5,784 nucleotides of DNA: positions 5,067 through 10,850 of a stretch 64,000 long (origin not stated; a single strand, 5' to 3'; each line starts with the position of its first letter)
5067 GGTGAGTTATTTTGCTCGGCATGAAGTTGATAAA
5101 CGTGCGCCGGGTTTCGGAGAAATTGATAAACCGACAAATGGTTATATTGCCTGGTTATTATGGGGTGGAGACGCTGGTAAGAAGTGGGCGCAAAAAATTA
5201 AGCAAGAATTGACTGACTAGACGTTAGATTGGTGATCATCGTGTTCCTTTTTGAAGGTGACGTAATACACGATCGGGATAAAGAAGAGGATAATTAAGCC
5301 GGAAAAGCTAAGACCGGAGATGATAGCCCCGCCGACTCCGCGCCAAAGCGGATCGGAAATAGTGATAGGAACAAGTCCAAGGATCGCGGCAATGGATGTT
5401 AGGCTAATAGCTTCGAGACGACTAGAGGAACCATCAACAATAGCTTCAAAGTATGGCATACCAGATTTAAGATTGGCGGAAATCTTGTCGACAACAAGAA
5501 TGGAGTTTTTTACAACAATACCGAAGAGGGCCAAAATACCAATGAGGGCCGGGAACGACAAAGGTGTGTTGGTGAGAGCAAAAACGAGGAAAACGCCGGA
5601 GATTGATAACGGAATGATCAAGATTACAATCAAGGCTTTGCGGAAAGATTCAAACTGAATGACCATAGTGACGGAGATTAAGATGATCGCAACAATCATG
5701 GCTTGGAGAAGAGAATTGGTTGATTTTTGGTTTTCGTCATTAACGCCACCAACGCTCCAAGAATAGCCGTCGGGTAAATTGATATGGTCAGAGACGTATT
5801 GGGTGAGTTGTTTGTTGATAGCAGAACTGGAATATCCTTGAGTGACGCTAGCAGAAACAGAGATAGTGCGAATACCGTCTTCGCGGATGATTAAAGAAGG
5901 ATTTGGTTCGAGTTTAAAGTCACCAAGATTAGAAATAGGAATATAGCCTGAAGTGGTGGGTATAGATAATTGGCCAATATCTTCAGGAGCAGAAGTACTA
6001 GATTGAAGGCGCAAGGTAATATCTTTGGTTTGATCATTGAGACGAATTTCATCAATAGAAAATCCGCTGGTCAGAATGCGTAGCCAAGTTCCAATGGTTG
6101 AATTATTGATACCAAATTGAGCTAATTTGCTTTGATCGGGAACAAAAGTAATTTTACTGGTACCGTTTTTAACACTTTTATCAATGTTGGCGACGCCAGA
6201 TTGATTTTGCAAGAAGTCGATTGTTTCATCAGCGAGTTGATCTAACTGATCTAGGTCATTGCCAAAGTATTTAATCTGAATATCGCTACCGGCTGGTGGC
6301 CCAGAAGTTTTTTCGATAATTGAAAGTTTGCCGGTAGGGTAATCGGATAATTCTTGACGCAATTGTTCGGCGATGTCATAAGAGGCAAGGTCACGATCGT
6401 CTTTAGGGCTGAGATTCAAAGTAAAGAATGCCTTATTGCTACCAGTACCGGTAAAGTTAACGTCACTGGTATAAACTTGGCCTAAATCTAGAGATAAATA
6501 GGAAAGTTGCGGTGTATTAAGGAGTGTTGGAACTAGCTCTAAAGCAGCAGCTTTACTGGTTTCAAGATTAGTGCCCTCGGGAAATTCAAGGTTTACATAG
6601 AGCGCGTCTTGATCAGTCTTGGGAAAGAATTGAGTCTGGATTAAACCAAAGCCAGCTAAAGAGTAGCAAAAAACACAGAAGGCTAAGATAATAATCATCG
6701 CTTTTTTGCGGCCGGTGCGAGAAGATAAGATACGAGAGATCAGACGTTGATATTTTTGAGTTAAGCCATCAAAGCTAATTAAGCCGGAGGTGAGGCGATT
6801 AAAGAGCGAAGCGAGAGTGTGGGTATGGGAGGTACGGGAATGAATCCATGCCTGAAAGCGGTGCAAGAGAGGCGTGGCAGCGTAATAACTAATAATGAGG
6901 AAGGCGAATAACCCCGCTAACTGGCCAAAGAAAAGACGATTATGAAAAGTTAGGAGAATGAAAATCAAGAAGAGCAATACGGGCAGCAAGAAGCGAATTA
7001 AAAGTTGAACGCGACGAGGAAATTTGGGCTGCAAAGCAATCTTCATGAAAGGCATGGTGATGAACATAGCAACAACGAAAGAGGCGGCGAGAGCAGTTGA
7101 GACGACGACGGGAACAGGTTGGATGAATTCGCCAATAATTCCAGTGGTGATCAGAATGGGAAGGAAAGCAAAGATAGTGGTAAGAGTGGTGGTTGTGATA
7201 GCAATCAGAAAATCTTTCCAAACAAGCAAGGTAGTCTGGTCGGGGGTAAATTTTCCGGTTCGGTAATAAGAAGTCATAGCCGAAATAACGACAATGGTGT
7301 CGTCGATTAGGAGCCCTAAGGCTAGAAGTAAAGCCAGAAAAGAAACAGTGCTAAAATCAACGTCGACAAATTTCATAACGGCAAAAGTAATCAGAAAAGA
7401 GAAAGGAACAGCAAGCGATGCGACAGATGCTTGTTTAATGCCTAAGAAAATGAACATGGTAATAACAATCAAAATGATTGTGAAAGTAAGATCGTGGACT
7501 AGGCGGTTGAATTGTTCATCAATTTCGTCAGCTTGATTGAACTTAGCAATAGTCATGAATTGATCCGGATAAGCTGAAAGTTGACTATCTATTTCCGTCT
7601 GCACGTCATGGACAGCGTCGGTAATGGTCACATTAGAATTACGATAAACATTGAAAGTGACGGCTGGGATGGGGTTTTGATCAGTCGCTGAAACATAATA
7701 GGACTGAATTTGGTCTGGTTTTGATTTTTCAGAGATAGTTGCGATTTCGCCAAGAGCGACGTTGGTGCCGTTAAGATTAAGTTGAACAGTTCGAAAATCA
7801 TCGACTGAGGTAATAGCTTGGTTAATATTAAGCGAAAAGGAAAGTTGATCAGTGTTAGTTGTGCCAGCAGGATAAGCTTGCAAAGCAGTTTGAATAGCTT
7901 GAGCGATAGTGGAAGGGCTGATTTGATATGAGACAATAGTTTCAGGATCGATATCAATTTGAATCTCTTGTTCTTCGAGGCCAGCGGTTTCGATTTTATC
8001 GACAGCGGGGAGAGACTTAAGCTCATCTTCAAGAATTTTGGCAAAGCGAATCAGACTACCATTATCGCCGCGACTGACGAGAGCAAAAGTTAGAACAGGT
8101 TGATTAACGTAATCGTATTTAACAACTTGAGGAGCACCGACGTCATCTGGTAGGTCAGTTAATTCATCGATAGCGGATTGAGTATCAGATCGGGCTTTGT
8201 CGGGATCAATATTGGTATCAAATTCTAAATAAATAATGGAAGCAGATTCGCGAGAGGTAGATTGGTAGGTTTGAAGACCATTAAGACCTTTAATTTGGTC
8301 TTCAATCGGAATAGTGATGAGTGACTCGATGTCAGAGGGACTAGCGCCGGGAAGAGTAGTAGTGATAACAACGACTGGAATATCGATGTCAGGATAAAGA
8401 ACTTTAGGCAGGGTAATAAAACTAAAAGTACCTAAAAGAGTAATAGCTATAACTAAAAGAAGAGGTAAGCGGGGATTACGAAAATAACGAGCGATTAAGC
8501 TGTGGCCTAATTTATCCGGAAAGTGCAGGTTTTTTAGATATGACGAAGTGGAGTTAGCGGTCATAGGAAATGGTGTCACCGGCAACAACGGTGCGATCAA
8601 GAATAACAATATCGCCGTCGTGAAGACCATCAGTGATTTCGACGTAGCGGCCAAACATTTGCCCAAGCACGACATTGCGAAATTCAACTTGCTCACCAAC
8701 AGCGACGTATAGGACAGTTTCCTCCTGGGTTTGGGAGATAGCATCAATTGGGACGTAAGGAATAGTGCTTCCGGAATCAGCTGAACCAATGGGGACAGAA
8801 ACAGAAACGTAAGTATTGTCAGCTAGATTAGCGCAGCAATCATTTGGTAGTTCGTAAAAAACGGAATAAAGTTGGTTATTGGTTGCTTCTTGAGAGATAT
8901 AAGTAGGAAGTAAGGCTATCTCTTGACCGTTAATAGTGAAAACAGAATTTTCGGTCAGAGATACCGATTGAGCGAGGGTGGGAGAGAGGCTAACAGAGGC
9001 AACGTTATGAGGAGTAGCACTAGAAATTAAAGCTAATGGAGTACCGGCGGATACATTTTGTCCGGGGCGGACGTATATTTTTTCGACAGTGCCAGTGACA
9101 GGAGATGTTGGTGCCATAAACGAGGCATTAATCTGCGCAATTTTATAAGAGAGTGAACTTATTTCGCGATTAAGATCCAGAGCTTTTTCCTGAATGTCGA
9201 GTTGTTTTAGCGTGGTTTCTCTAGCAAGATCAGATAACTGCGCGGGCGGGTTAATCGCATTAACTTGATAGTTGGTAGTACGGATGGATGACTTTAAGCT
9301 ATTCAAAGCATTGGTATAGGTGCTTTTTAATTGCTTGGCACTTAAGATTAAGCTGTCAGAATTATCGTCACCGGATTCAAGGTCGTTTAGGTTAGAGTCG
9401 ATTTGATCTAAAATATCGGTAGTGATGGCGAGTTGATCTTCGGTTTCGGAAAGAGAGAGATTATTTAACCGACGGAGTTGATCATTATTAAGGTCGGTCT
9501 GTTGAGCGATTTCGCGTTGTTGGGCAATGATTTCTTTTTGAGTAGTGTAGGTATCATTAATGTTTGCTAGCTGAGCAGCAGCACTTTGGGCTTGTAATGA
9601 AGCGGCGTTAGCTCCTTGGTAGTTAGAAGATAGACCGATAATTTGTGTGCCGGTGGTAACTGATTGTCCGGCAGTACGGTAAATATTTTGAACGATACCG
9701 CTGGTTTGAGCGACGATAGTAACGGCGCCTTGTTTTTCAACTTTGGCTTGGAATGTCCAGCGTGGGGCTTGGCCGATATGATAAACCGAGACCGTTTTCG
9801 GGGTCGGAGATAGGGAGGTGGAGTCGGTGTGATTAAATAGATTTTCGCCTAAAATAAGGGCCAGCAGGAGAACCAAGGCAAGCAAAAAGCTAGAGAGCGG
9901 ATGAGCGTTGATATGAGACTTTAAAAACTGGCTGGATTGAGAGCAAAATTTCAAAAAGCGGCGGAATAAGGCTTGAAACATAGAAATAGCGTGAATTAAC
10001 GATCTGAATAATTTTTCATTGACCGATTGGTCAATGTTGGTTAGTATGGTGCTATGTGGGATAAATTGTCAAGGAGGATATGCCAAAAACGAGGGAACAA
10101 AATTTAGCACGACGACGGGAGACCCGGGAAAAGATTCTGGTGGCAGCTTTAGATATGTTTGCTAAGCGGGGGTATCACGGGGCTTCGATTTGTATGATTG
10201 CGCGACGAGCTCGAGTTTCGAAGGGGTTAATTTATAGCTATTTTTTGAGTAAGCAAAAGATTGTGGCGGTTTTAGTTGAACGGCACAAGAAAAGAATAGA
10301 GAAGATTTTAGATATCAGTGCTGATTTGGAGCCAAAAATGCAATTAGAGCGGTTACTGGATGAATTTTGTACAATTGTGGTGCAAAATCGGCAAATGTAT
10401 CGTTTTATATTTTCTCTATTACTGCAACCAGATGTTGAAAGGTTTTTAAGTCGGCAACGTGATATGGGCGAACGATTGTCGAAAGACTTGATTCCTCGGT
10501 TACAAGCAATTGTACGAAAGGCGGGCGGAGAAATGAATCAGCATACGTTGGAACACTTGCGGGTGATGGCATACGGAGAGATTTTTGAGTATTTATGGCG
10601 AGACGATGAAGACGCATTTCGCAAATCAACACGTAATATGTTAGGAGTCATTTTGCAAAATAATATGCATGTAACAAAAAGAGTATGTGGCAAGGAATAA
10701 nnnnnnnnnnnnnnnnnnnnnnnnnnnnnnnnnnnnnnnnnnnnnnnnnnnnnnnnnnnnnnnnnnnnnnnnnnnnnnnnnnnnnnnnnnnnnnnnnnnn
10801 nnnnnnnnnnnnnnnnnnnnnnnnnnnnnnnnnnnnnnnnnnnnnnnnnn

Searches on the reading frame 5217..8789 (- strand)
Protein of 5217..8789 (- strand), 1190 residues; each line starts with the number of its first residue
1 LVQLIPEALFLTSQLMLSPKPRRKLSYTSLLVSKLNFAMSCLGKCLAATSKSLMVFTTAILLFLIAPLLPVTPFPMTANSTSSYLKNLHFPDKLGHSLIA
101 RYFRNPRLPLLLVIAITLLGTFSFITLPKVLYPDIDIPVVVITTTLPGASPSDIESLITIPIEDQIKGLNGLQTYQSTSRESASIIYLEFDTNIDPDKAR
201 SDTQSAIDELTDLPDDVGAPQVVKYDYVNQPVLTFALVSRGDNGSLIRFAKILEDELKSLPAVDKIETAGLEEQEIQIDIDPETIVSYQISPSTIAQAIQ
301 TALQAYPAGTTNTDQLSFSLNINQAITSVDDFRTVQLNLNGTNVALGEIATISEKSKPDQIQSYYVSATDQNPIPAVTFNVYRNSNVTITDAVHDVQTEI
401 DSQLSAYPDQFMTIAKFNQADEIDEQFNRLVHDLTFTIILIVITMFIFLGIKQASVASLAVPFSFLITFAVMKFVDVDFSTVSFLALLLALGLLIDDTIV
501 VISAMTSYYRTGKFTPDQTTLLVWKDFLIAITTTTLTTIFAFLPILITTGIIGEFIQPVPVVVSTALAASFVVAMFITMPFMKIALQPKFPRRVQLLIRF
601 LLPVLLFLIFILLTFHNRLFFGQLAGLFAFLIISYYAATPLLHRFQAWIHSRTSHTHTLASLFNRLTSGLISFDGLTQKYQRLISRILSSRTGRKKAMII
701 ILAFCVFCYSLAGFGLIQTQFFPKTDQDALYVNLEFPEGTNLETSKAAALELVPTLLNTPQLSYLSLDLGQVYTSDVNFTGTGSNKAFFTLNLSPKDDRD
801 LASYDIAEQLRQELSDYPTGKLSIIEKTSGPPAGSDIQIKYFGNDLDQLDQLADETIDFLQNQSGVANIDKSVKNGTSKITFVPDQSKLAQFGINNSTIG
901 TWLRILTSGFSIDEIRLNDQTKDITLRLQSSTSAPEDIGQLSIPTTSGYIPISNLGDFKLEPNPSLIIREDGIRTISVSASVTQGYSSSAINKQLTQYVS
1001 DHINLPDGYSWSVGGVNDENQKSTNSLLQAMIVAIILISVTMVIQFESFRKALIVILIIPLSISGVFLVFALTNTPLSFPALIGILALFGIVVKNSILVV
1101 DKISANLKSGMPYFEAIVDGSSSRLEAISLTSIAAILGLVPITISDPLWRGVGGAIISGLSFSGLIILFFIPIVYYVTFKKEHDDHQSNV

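Call 88: search_protein_families(library=pfam, proteins=[window:5217-8789:-], max_evalue=0.00001)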
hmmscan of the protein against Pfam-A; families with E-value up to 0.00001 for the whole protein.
window:5217-8789:- (1190 aa): 2 families
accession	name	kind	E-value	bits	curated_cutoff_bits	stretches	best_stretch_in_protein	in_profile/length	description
PF00873.25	ACR_tran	-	8.2e-169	563.9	28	2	106-578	9-482/1021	AcrB/AcrD/AcrF family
PF02355.23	SecD_SecF_C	-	9.2e-06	25.6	20.5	0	1024-1144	30-151/189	Protein export membrane protein SecD/SecF, C-terminal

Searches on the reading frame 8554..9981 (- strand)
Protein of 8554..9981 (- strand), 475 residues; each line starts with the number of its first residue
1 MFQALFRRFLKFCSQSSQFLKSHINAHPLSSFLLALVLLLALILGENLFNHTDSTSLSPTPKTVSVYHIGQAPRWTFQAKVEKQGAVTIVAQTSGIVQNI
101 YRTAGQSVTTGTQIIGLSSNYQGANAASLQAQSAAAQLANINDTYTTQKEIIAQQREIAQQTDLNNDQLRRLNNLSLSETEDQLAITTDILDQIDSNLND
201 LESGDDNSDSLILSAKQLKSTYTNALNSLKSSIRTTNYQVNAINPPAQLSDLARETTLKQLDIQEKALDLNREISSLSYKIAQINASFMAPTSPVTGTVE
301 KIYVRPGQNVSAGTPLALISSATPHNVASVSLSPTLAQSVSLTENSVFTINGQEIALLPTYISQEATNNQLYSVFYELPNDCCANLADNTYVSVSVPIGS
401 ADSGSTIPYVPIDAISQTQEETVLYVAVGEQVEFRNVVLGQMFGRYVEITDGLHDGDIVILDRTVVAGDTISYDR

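Call 88: search_protein_families(library=pfam, proteins=[window:8554-9981:-], max_evalue=0.00001)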
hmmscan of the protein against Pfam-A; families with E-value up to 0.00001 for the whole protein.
window:8554-9981:- (475 aa): 2 families
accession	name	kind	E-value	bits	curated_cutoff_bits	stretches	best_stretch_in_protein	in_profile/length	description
PF00364.28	Biotin_lipoyl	-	1.4e-08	34.8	22.1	0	292-319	46-73/73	Biotin-requiring enzyme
PF13437.12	HlyD_3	-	5.1e-06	27.6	22.2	0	292-379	3-94/106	HlyD family secretion protein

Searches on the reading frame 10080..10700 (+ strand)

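Call 88: search_protein_families(library=pfam, proteins=[window:10080-10700:+], max_evalue=0.00001)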
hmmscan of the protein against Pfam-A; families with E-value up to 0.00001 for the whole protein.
window:10080-10700:+ (206 aa): 1 family
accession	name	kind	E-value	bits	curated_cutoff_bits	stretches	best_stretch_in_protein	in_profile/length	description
PF00440.29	TetR_N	-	6.4e-14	51.9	24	1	19-63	1-45/47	Bacterial regulatory proteins, tetR family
